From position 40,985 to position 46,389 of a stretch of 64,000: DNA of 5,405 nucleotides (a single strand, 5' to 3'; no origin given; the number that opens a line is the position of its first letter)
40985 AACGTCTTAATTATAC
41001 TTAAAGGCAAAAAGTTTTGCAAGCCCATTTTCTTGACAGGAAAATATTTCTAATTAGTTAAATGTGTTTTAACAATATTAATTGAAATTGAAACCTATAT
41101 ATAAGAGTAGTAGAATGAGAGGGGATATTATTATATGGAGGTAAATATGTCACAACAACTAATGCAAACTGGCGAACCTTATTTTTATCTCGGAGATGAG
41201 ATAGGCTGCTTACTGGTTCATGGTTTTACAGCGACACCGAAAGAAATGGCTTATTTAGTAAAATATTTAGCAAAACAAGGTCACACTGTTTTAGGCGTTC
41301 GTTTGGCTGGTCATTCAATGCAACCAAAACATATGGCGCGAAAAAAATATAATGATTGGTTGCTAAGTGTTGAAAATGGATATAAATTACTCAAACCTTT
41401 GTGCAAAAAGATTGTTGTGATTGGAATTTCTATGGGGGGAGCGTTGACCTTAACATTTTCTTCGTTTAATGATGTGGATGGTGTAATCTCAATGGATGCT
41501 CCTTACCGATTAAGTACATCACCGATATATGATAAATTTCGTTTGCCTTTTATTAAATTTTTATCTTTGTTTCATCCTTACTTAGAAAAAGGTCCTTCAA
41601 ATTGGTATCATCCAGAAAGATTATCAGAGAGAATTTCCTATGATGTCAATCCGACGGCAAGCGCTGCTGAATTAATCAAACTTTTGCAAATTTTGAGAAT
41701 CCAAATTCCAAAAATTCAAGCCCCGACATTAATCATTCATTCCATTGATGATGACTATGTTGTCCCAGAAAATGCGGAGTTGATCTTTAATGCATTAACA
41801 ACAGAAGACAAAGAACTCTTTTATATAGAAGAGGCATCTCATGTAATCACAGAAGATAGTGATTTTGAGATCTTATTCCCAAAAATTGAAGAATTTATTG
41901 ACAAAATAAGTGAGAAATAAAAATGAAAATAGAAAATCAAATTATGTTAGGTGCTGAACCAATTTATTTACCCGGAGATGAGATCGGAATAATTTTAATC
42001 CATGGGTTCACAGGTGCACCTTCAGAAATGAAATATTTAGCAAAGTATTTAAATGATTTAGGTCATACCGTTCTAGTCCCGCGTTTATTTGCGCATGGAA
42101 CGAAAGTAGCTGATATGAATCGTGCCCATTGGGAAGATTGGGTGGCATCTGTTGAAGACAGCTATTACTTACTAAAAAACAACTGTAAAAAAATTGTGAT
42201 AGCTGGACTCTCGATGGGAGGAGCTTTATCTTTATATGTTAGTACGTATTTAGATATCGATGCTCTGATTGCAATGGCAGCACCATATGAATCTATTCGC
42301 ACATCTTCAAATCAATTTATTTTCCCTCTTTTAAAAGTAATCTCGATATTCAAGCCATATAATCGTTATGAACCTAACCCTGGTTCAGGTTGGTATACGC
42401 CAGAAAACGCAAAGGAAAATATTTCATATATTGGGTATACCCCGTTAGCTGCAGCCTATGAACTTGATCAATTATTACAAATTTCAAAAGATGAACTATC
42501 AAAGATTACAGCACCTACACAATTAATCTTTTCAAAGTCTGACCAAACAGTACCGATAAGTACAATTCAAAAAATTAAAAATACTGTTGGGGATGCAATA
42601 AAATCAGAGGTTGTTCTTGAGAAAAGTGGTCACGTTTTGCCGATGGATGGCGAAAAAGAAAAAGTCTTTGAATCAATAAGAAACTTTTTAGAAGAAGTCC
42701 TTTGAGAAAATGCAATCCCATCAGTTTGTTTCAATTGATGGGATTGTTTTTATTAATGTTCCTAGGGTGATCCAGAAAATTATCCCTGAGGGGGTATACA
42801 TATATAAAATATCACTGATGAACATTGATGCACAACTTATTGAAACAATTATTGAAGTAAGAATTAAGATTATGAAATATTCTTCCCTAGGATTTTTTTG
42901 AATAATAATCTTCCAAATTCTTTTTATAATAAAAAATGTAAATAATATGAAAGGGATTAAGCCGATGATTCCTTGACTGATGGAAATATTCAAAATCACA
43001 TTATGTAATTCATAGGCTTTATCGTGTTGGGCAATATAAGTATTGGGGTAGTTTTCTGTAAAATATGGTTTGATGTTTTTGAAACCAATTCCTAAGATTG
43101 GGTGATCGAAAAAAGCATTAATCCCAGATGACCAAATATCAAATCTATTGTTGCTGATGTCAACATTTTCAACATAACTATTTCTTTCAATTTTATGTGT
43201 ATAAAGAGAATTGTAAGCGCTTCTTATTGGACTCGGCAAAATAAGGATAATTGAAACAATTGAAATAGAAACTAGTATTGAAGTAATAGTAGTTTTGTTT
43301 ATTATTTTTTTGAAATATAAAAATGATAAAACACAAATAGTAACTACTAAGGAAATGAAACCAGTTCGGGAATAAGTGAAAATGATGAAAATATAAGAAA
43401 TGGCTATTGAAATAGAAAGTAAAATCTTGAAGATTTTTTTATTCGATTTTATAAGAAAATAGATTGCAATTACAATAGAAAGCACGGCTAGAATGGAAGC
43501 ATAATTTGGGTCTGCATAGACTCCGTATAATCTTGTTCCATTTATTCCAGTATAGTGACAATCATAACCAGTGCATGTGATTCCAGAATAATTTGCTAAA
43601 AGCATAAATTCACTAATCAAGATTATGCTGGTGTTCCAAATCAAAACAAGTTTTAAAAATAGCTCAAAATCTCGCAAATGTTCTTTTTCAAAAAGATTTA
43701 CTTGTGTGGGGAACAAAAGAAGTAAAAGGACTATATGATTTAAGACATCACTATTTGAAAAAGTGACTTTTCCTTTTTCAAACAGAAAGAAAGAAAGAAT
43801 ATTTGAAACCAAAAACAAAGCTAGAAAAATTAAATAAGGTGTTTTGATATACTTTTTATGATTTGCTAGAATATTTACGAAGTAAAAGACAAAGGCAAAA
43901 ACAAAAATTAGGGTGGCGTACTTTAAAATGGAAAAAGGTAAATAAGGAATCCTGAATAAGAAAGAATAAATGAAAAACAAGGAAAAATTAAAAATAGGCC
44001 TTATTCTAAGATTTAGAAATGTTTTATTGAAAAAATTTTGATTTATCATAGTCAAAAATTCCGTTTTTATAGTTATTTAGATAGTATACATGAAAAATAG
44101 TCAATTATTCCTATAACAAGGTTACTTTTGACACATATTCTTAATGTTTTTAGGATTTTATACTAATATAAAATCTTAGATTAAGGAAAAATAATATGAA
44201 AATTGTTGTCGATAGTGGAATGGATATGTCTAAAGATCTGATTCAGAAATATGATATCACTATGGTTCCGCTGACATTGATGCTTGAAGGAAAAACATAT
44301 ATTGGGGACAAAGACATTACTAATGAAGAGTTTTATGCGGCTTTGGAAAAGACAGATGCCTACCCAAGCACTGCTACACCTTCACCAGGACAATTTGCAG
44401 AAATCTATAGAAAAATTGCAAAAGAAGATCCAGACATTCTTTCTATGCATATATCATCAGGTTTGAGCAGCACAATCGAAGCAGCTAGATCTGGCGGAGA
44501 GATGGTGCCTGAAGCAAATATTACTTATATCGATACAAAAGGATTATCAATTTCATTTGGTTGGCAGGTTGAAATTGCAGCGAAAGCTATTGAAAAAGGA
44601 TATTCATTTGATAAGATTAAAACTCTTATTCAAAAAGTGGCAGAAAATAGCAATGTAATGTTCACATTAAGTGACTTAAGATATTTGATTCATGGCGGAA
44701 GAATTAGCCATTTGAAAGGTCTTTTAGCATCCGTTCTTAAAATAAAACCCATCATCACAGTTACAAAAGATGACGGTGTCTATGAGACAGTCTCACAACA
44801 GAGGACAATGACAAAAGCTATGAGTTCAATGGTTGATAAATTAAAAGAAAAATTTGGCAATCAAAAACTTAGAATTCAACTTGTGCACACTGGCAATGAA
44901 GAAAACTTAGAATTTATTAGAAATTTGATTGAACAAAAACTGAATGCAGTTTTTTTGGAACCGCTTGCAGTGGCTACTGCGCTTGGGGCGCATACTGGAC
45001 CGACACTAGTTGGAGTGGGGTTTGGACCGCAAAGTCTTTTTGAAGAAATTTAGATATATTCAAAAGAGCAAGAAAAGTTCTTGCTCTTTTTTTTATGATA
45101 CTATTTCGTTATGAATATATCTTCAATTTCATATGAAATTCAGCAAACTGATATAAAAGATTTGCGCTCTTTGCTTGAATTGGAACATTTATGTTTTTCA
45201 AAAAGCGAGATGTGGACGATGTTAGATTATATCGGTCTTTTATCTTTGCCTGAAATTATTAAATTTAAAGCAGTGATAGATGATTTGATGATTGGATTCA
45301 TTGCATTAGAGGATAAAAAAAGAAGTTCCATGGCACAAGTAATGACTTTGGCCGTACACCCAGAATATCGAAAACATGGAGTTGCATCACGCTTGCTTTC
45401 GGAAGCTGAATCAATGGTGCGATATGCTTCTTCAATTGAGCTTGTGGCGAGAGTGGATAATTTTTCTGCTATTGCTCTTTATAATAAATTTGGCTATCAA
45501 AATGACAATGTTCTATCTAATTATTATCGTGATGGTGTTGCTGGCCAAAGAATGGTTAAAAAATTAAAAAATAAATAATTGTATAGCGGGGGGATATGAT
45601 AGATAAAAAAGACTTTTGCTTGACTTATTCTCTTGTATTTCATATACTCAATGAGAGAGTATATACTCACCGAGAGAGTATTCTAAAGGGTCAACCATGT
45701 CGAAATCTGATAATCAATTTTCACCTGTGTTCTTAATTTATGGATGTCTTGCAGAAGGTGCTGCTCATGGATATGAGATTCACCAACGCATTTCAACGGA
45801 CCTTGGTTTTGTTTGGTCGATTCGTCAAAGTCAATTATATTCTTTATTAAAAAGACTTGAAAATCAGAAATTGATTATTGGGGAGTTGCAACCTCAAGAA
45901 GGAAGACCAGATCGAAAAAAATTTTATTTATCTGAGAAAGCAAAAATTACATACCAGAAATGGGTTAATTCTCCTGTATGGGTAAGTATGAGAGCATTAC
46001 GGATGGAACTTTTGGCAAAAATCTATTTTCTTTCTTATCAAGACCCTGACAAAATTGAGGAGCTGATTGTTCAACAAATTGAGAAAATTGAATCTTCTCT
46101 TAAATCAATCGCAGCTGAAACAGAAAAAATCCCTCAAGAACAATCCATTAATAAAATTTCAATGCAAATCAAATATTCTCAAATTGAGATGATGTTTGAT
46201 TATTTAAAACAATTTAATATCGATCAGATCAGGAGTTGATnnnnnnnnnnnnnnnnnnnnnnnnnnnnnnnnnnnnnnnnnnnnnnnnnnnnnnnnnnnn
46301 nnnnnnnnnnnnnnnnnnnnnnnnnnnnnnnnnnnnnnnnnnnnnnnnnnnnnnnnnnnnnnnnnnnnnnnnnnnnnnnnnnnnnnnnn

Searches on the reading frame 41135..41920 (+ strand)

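Call 69: search_protein_families(library=pfam, max_evalue=0.00001, proteins=[window:41135-41920:+])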
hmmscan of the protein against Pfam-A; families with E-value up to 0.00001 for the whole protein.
window:41135-41920:+ (261 aa): 5 families
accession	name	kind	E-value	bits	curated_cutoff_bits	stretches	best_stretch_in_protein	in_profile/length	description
PF12146.15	Hydrolase_4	-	4.2e-18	66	27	1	25-243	7-239/239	Serine aminopeptidase, S33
PF12697.13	Abhydrolase_6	-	6.6e-11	43.7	26.3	1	26-242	2-210/217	Alpha/beta hydrolase family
PF00561.26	Abhydrolase_1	-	2.6e-10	40.8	25.8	1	26-133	4-110/245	alpha/beta hydrolase fold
PF12740.14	PETase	-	2.4e-07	30.9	28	0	26-110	58-144/263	PET hydrolase-like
PF00326.27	Peptidase_S9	-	8.7e-07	29.1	22.6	0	182-257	142-208/213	Prolyl oligopeptidase family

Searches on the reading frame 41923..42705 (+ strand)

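Call 69: search_protein_families(library=pfam, max_evalue=0.00001, proteins=[window:41923-42705:+])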
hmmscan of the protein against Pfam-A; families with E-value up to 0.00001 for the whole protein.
window:41923-42705:+ (260 aa): 4 families
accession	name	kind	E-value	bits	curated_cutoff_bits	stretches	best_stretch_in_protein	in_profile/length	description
PF12697.13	Abhydrolase_6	-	3e-13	51.4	26.3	1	23-242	1-208/217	Alpha/beta hydrolase family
PF12146.15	Hydrolase_4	-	8.6e-13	48.6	27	1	23-242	7-237/239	Serine aminopeptidase, S33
PF00561.26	Abhydrolase_1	-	9.4e-11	42.3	25.8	1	23-120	3-102/245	alpha/beta hydrolase fold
PF01738.24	DLH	-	3e-07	30.7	21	0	21-117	14-126/217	Dienelactone hydrolase family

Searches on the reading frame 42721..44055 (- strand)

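Call 69: search_protein_families(library=pfam, max_evalue=0.00001, proteins=[window:42721-44055:-])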
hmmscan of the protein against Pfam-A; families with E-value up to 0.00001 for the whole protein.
window:42721-44055:- (444 aa): 1 family
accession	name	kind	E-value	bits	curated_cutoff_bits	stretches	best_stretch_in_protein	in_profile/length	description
PF04932.20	Wzy_C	-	2.4e-22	79.8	31.7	1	216-370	2-149/149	O-Antigen ligase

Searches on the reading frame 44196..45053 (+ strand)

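Call 69: search_protein_families(library=pfam, max_evalue=0.00001, proteins=[window:44196-45053:+])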
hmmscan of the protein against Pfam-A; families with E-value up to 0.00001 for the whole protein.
window:44196-45053:+ (285 aa): 1 family
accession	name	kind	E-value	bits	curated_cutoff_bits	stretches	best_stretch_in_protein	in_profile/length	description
PF02645.21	DegV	-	3.9e-75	253.2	27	1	2-276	3-277/280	Uncharacterised protein, DegV family COG1307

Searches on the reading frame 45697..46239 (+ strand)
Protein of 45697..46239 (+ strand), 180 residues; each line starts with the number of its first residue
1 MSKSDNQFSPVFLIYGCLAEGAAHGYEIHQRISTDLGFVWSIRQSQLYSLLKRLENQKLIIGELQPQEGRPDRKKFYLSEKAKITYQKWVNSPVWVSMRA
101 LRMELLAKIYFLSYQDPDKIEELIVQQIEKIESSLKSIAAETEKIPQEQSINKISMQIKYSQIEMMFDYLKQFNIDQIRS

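Call 69: search_protein_families(library=pfam, max_evalue=0.00001, proteins=[window:45697-46239:+])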
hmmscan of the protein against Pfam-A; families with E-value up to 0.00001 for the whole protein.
window:45697-46239:+ (180 aa): 1 family
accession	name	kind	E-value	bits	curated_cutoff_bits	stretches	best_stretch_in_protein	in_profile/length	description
PF03551.20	PadR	-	1.3e-11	44.8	27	1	17-81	4-68/75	Transcriptional regulator PadR-like family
